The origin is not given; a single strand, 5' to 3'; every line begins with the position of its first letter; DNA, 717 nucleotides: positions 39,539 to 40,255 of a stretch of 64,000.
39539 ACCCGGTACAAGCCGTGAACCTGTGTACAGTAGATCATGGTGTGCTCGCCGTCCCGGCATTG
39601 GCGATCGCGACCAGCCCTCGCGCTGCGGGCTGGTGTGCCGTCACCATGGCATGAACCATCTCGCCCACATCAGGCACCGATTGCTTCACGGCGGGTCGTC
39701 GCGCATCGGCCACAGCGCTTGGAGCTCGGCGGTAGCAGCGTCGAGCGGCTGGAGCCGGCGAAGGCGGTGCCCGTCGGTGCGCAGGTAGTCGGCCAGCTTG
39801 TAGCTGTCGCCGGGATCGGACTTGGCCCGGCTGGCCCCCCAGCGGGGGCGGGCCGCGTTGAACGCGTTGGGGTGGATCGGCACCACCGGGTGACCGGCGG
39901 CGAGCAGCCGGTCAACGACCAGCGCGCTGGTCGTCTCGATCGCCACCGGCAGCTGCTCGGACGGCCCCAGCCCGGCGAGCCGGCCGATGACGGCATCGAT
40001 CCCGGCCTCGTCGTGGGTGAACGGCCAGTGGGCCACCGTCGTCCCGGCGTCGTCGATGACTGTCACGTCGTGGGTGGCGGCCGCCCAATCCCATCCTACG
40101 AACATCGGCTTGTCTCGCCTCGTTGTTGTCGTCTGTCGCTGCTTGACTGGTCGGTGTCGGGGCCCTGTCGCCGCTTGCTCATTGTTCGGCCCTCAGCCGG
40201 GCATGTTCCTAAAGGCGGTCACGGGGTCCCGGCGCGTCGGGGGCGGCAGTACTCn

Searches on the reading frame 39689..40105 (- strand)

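Call 63: search_protein_families(library=pfam, proteins=[window:39689-40105:-], max_evalue=0.001)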
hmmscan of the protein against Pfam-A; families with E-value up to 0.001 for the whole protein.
window:39689-40105:- (139 aa): 1 family
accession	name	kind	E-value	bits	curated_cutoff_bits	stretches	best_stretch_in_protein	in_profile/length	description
PF01548.23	DEDD_Tnp_IS110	-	5.4e-25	88.4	29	1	3-136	1-133/155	Transposase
